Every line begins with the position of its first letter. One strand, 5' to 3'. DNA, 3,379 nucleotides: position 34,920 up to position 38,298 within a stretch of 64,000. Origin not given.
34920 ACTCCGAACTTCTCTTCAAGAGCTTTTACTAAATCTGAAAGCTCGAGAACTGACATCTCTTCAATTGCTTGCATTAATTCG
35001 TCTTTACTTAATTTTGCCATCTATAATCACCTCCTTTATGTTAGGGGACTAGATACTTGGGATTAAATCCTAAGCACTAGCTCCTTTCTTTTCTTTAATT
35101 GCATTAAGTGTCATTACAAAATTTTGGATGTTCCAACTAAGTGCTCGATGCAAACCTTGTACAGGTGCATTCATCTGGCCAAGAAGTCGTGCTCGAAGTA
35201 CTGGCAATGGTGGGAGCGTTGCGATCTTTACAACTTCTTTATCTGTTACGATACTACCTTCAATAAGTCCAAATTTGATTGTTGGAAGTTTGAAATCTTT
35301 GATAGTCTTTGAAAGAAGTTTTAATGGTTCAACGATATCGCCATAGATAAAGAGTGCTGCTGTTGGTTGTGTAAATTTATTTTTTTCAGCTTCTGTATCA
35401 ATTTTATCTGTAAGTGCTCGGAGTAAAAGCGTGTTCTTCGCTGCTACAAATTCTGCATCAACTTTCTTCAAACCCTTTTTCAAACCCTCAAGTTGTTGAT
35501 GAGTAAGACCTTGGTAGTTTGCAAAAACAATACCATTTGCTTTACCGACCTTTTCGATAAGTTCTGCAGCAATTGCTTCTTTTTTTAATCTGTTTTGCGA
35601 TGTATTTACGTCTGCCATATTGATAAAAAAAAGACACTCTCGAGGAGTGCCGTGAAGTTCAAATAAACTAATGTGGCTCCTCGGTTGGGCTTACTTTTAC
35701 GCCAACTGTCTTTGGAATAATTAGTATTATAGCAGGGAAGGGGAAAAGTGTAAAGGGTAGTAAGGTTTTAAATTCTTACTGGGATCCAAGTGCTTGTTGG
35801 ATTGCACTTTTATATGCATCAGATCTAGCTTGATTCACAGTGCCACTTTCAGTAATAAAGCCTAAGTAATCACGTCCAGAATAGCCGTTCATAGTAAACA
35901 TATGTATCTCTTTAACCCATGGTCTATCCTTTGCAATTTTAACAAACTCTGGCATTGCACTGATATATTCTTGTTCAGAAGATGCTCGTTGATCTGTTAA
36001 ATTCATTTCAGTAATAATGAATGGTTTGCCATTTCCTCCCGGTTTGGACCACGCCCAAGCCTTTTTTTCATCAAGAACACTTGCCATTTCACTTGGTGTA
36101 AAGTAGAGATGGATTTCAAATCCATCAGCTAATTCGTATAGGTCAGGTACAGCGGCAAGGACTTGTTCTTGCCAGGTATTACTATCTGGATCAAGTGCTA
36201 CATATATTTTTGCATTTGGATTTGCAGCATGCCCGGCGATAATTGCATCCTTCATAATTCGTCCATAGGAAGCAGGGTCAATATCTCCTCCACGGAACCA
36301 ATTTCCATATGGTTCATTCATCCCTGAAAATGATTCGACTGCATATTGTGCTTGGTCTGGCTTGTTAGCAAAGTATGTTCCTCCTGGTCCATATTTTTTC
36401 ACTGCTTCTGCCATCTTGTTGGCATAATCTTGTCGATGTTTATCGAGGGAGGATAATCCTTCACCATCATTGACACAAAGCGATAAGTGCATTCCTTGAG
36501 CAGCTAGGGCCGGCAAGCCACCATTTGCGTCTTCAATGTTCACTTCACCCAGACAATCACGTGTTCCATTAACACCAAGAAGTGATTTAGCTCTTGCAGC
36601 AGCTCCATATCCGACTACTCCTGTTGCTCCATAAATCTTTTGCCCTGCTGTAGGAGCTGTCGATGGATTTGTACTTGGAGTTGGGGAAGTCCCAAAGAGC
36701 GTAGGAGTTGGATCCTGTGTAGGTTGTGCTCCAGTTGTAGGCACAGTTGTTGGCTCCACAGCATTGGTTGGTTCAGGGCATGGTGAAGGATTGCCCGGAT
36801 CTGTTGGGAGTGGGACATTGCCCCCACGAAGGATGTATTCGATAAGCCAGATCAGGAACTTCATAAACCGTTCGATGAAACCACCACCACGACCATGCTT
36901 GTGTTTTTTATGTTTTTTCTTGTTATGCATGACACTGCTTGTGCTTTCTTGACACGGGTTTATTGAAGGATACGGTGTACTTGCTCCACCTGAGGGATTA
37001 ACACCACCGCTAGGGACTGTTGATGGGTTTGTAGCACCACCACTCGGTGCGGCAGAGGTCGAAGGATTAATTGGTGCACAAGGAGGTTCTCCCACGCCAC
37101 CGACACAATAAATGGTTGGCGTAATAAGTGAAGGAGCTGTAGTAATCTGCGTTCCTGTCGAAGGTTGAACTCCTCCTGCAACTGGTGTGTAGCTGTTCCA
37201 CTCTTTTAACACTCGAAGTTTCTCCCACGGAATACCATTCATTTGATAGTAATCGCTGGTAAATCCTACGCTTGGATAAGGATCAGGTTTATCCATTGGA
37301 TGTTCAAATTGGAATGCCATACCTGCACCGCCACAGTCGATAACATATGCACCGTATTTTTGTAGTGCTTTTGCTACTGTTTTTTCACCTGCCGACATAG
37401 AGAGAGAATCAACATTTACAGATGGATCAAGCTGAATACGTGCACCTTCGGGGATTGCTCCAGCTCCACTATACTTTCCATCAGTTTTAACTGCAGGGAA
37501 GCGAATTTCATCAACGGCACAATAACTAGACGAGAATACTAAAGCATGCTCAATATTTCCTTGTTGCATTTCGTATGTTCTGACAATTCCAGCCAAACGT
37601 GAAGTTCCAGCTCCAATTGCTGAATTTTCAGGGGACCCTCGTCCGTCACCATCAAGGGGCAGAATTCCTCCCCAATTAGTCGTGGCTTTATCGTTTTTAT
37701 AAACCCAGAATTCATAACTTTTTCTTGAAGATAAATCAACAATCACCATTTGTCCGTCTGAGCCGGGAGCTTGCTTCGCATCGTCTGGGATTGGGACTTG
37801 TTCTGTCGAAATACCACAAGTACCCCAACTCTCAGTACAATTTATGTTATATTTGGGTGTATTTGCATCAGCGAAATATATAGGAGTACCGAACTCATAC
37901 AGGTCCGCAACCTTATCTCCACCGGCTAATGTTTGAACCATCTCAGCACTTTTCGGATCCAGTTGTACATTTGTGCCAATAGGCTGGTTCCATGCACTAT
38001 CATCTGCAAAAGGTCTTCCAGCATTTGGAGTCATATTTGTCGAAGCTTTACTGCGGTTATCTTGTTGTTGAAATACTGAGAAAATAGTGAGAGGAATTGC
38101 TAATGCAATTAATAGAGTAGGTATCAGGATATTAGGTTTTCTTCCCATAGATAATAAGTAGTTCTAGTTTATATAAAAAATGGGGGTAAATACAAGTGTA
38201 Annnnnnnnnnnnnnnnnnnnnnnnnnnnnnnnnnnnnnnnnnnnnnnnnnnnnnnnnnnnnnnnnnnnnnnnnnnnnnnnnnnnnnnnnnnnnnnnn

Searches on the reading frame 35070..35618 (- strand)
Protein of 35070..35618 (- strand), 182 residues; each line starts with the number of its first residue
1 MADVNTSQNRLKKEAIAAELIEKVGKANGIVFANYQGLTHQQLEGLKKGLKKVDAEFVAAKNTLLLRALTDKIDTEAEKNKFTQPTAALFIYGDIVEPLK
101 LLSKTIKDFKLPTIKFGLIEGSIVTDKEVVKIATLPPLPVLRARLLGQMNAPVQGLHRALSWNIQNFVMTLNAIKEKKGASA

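Call 42: find_encoding_contigs(protein=window:35070-35618:-, flank=10000, max_places=10)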
Protein window:35070-35618:- (182 aa): 6 contigs read that carry it; 5 places shown.
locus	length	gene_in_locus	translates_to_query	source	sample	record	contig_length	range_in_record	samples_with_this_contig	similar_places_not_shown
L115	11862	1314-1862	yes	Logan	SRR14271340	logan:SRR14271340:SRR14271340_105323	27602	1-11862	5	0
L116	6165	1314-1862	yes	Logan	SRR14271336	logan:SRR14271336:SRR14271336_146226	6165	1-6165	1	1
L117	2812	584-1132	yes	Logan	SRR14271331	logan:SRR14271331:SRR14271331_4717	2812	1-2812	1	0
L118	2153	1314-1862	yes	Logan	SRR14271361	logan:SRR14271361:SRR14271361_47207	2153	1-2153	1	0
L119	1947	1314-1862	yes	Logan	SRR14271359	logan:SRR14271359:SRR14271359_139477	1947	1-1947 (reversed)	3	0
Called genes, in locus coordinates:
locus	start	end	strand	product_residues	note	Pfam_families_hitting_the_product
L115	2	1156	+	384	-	?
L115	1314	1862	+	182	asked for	PF00466:Ribosomal_L10, PF27436:RL10_C (weak)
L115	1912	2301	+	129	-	PF16320:Ribosomal_L12_N, PF00542:Ribosomal_L12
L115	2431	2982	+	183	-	PF02469:Fasciclin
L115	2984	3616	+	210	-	-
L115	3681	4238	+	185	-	PF02469:Fasciclin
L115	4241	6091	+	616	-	-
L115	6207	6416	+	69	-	PF00376:MerR (weak), PF12728:HTH_17, PF13411:MerR_1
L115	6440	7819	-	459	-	PF08787:Alginate_lyase2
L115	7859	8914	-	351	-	PF06790:UPF0259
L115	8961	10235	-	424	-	PF02698:DUF218 (faint)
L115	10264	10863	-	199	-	PF00300:His_Phos_1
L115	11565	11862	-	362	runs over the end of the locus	PF13439:Glyco_transf_4, PF00534:Glycos_transf_1, PF13692:Glyco_trans_1_4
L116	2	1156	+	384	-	?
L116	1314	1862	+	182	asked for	PF00466:Ribosomal_L10, PF27436:RL10_C (weak)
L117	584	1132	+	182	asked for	PF00466:Ribosomal_L10, PF27436:RL10_C (weak)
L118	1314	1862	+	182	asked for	PF00466:Ribosomal_L10, PF27436:RL10_C (weak)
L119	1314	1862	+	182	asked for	PF00466:Ribosomal_L10, PF27436:RL10_C (weak)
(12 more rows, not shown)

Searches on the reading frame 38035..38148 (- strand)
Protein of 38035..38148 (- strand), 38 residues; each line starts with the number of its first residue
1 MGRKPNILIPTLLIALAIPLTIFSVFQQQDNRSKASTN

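Call 22: find_related_loci(query=A3, collection=metagenome_contigs, flank=7000)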
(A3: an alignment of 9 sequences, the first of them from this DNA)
Query A3 (38 aa) in metagenome_contigs; peptide patterns used: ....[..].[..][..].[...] (x = any residue, [..] = any of these).
71 stretches matched a pattern, but none encodes a relative of the query by tblastn (E <= 1e-3).
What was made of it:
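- Tried and rejected: Metagenome scan from the leader alignment (call 22).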

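Call 54: search_protein_representatives(alignment_id=A5)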
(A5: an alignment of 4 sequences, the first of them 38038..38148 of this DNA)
Query: 4 sequences, 36 profile positions. Proteins with E-value up to 0.001 (for the whole library): 21; up to 1e-10: 2; up to 1e-30: 0. The best 21 are listed.
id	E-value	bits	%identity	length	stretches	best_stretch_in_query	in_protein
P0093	2.5e-15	72.2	-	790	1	1-36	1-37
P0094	9.2e-13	64.0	-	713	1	1-35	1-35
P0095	3.3e-06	43.0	-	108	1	3-36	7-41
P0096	9.0e-05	38.4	-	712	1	1-36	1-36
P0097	1.1e-04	38.2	-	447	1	3-36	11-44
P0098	1.3e-04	37.9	-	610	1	3-36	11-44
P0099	1.5e-04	37.7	-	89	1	3-35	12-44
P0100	1.6e-04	37.6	-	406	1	1-35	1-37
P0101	1.7e-04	37.6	-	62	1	1-35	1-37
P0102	2.8e-04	36.8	-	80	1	2-35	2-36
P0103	2.9e-04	36.8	-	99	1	4-35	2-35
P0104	3.2e-04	36.7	-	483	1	4-35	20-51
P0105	4.3e-04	36.2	-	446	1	8-36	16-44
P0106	4.4e-04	36.2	-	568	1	2-36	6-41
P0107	5.1e-04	36.0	-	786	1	2-36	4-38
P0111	9.3e-04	35.2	-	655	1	1-35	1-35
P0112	9.3e-04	35.2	-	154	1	4-35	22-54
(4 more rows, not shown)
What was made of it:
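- On Sec / signal peptidase I signal peptide: All 21 library hits match within residues 1-52 and start at residues 1-23 (call 54).
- It found 21 proteins at E <= 0.001, and every match starts within residues 1-23 (call 54).
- Tried and rejected: The same kind of profile worked in the exhaustive representative search (call 54).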

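Call 56: search_protein_families(library=pfam, proteins=[P0096, P0097, P0098, P0100, P0104, P0105, P0106, P0107, P0111, P0112], max_evalue=0.001)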
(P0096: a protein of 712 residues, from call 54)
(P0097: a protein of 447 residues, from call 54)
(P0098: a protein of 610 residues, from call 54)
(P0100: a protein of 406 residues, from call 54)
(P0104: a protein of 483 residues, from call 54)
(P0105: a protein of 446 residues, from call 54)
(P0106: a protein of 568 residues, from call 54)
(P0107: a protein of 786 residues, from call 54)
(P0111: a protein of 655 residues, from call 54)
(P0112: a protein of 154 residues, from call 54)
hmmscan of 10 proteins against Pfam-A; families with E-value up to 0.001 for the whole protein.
P0096 (712 aa): 0 families

P0097 (447 aa): 0 families

P0098 (610 aa): 3 families
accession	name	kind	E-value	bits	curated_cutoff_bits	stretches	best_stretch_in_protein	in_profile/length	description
PF14592.12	Chondroitinas_B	-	1.8e-05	24.4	24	1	225-270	6-51/426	Chondroitinase B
PF22842.2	Pel9A-like_beta_helix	-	2.2e-05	24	25.2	1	200-248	6-54/370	Pel9A-like, right handed beta helix region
PF07602.17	DUF1565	-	2.4e-05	24.3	20.3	1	210-248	2-40/257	Protein of unknown function (DUF1565)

P0100 (406 aa): 2 families
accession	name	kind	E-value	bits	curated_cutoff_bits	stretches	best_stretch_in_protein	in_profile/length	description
PF00801.26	PKD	-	1.1e-07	32.1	23.5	1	264-345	2-73/80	PKD domain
PF18911.6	PKD_4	-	1.8e-06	28.4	27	1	257-354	2-84/85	PKD domain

P0104 (483 aa): 1 family
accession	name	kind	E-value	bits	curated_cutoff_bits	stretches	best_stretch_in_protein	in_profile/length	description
PF00404.24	Dockerin_1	-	0.00011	22.8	22.9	1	423-473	2-52/57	Dockerin type I domain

P0105 (446 aa): 2 families
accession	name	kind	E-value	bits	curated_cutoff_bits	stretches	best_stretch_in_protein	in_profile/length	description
PF13229.12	Beta_helix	-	7.2e-06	26.2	25.9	0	264-430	7-137/158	Right handed beta helix region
PF08480.16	Disaggr_assoc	-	0.00077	19.9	22.6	0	235-367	2-139/194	Disaggregatase related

P0106 (568 aa): 0 families

P0107 (786 aa): 4 families
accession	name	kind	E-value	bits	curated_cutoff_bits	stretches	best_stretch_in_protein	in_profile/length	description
PF13229.12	Beta_helix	-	2.4e-14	53.7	25.9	2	200-372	26-158/158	Right handed beta helix region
PF05048.19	NosD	-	1.2e-06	28.6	23.6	1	106-189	87-173/212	Periplasmic copper-binding protein (NosD)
PF00404.24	Dockerin_1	-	1.4e-05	25.6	22.9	1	722-777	1-51/57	Dockerin type I domain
PF07602.17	DUF1565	-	0.0008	19.2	20.3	1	48-294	2-225/257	Protein of unknown function (DUF1565)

P0111 (655 aa): 5 families
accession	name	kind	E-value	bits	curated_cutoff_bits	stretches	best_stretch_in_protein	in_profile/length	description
PF13385.13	Laminin_G_3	-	4.1e-21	76.2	27.6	1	330-502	1-150/151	Concanavalin A-like lectin/glucanases superfamily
PF00963.24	Cohesin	-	1.7e-10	41.7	24.1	1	45-146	6-116/139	Cohesin domain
PF07953.20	Toxin_R_bind_N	-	3.6e-06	27.3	23.8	1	322-450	25-151/191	Clostridium neurotoxin, N-terminal receptor binding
PF19077.6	Big_13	-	1.3e-05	26.1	27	1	543-612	25-98/102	Bacterial Ig-like domain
PF02210.31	Laminin_G_2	-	0.00098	20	22.9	0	410-492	44-123/126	Laminin G domain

P0112 (154 aa): 2 families
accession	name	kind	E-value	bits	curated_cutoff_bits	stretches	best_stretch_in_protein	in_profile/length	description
PF15902.12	Sortilin-Vps10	-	3.1e-05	23.4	33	1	95-152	3-60/446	Sortilin, neurotensin receptor 3,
PF02012.26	BNR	-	0.00043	20.3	27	0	97-106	2-11/12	BNR/Asp-box repeat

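Call 59: find_encoding_contigs(protein=P0101, flank=4000, max_places=3)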
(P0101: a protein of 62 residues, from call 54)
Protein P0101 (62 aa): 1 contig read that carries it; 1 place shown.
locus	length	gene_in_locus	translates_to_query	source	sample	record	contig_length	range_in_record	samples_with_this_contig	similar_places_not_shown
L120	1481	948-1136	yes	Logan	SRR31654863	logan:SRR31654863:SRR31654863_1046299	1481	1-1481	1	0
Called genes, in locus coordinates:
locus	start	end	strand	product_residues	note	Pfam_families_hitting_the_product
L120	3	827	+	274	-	?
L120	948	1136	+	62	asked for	-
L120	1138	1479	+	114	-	?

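Call 60: find_encoding_contigs(protein=P0102, flank=4000, max_places=3)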
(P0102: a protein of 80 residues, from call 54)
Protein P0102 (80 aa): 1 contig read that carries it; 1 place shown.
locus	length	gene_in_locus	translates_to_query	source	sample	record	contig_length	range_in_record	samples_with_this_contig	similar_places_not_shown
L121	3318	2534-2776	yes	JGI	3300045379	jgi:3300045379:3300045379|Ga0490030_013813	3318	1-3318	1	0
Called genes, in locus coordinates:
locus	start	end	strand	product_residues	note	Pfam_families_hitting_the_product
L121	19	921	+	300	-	-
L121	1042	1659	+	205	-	PF00963:Cohesin (weak)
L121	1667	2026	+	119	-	-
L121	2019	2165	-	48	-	-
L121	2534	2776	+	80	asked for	-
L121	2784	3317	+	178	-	?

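Call 61: find_encoding_contigs(protein=P0099, flank=4000, max_places=3)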
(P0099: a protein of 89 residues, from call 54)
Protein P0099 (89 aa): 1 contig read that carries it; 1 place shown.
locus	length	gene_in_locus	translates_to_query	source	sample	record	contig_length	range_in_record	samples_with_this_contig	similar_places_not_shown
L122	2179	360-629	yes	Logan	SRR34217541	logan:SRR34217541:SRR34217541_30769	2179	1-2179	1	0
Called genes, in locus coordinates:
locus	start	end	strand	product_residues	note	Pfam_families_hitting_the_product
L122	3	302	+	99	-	?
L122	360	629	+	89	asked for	-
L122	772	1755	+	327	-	PF08529:NusA_N, PF13184:KH_NusA_1st, PF26594:KH_NusA_2nd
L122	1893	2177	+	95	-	?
